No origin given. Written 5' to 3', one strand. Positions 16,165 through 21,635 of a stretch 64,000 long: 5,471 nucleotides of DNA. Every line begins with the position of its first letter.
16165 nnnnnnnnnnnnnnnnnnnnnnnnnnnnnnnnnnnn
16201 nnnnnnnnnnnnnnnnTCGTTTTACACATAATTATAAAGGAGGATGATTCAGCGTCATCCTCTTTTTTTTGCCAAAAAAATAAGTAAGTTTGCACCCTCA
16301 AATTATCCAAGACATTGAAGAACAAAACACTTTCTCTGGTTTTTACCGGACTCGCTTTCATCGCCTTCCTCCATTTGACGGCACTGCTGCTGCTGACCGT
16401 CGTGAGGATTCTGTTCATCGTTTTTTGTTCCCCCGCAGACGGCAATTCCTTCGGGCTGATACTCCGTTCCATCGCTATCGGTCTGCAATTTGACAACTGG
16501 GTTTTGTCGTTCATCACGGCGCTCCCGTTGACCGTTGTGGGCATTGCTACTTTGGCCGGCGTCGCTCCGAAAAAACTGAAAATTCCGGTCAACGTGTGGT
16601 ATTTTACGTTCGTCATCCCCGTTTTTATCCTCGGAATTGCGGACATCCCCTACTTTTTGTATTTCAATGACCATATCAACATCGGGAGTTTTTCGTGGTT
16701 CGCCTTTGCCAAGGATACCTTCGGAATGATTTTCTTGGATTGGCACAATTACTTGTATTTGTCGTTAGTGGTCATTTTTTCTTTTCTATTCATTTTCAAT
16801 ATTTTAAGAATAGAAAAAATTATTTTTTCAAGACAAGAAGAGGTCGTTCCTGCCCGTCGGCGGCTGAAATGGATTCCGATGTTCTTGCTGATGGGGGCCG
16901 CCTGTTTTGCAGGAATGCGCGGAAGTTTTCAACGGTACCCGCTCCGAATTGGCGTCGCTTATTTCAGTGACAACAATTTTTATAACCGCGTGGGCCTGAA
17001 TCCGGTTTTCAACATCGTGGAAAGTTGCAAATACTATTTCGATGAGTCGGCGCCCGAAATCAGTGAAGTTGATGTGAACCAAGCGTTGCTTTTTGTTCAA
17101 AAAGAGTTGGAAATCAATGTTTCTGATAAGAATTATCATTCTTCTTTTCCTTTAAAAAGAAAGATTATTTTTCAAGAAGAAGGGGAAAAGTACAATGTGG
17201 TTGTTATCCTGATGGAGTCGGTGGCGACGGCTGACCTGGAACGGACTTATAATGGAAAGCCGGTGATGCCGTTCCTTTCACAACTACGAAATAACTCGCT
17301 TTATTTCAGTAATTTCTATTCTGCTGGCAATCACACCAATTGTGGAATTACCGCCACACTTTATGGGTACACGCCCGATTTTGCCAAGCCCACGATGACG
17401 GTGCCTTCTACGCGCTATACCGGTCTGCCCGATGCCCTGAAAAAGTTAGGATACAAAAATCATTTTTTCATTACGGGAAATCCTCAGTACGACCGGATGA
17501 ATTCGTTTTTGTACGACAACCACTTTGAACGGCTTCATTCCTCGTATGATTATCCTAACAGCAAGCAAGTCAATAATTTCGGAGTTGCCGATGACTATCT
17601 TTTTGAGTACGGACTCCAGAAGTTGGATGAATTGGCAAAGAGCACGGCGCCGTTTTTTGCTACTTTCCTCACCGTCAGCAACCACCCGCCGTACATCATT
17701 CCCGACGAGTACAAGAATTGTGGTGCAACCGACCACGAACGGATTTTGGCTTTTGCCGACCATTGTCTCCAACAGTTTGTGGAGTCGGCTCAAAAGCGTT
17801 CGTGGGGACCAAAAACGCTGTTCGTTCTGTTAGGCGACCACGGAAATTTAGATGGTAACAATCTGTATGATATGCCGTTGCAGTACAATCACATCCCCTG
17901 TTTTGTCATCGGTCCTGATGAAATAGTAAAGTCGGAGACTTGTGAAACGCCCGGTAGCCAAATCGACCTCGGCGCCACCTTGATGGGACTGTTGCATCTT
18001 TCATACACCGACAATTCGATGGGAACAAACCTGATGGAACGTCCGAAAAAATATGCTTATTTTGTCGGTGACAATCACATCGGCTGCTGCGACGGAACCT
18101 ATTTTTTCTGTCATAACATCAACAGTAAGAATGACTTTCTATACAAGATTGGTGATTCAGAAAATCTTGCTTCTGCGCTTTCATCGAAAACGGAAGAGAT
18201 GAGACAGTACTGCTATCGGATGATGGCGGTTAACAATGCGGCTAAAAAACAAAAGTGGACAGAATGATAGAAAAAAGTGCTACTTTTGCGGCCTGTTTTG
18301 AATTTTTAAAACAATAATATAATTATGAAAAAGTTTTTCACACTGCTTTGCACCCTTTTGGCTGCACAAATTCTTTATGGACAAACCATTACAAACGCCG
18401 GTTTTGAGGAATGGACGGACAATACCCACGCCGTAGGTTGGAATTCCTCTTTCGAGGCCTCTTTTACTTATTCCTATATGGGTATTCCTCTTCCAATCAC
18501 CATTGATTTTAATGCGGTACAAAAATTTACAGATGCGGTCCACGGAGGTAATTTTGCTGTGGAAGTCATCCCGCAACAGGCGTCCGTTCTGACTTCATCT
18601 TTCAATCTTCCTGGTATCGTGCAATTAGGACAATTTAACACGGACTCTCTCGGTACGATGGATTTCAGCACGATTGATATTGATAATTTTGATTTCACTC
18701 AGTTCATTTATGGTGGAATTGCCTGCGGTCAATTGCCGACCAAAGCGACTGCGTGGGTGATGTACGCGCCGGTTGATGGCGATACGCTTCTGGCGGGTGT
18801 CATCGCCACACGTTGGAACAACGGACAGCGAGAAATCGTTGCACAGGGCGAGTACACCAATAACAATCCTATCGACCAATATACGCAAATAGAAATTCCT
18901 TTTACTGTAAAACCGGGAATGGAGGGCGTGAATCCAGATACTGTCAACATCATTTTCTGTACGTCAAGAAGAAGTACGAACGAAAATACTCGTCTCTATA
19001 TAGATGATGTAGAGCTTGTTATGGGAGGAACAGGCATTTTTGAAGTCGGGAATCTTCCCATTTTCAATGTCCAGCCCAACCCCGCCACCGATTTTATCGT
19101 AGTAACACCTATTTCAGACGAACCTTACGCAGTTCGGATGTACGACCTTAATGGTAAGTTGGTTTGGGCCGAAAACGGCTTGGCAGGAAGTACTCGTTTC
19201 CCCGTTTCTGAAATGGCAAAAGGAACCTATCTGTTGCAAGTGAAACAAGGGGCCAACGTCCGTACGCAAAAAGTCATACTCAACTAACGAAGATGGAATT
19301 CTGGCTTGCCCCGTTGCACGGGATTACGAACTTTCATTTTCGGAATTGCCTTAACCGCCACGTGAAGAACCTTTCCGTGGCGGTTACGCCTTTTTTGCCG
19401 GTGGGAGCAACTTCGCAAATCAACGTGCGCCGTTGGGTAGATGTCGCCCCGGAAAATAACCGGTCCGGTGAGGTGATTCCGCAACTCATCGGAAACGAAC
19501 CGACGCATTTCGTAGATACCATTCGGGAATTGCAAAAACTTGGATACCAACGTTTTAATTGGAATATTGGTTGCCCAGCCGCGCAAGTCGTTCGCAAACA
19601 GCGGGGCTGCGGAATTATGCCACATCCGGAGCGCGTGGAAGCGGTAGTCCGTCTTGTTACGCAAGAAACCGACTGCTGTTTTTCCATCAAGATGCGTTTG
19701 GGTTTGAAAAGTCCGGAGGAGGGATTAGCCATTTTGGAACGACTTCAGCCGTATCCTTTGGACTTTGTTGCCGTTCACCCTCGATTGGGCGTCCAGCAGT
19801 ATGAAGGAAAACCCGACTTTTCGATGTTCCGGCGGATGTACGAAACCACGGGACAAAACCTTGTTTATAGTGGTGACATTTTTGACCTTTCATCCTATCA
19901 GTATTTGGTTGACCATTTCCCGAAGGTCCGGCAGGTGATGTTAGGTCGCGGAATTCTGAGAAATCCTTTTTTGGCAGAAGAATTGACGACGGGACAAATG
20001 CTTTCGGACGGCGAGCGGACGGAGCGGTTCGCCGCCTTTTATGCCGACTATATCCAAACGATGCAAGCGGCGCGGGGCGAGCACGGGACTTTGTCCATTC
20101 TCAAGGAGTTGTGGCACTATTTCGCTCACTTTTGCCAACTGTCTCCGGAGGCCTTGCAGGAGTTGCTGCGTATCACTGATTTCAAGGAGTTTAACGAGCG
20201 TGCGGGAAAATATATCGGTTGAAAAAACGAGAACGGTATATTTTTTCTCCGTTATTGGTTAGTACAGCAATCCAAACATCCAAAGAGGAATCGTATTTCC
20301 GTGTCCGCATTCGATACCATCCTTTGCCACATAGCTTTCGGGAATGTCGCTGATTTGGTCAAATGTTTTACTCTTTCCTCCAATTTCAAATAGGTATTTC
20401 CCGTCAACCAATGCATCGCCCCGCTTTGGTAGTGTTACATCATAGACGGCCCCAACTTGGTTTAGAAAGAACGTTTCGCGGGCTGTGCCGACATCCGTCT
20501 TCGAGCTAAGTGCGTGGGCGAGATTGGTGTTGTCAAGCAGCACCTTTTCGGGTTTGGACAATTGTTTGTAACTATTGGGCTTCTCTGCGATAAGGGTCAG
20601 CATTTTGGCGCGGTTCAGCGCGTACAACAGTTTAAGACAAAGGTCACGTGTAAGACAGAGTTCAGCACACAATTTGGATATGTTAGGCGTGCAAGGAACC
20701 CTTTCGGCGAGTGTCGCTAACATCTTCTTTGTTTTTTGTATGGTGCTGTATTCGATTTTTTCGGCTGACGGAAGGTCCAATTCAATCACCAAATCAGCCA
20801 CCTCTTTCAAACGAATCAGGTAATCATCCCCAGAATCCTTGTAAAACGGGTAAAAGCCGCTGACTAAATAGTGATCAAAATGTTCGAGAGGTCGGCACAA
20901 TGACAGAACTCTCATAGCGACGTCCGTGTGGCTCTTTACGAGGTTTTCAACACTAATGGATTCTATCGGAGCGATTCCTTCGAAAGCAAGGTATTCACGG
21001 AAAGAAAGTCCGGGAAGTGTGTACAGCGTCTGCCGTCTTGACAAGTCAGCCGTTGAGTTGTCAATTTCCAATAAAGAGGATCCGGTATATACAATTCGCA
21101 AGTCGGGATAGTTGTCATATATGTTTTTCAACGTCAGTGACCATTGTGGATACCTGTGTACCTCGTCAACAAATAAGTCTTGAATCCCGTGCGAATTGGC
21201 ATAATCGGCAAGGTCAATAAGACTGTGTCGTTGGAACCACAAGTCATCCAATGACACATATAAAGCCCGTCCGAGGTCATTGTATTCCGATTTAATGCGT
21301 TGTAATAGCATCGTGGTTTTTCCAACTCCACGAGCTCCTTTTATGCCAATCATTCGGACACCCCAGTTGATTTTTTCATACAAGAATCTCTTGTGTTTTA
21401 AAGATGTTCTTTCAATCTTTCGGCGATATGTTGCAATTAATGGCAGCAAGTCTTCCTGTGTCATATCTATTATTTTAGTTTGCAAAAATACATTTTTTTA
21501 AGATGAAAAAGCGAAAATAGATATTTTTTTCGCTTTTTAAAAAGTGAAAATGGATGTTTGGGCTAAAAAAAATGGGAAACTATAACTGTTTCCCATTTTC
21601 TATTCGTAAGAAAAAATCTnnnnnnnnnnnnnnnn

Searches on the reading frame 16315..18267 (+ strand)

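Call 25: search_protein_families(library=pfam, proteins=[window:16315-18267:+], max_evalue=0.0001)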
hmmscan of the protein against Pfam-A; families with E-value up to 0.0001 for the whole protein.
window:16315-18267:+ (650 aa): 1 family
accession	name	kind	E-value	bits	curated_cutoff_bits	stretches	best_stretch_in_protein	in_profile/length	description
PF00884.28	Sulfatase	-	9.9e-35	120.7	25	1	294-561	2-300/301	Sulfatase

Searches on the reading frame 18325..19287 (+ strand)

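Call 25: search_protein_families(library=pfam, proteins=[window:18325-19287:+], max_evalue=0.0001)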
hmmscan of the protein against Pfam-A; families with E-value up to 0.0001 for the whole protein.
window:18325-19287:+ (320 aa): 1 family
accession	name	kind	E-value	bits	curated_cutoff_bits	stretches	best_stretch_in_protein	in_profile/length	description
PF18962.6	Por_Secre_tail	-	2.8e-10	40.8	27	1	251-318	3-74/75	Secretion system C-terminal sorting domain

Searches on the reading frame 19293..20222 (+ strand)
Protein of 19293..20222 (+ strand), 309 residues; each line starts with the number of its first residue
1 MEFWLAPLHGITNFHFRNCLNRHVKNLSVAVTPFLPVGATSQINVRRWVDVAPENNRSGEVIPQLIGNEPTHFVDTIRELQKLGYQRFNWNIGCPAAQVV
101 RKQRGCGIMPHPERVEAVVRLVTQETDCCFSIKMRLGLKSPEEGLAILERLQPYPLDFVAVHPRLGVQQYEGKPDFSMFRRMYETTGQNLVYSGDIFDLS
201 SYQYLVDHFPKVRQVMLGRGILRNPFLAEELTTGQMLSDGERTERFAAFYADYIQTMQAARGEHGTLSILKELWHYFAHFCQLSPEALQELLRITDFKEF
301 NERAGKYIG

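Call 25: search_protein_families(library=pfam, proteins=[window:19293-20222:+], max_evalue=0.0001)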
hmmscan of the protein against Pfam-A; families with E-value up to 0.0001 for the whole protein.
window:19293-20222:+ (309 aa): 1 family
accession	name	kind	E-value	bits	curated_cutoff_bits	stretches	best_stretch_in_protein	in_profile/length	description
PF01207.24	Dus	-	5.7e-29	101.6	20.4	1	5-281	2-279/311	Dihydrouridine synthase (Dus)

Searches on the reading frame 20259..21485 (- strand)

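Call 25: search_protein_families(library=pfam, proteins=[window:20259-21485:-], max_evalue=0.0001)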
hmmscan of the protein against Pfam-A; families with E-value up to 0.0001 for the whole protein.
window:20259-21485:- (408 aa): 1 family
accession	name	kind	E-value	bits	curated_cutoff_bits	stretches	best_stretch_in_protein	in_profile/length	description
PF13173.12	AAA_14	-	8.1e-27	94.2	27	1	44-166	3-129/129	AAA domain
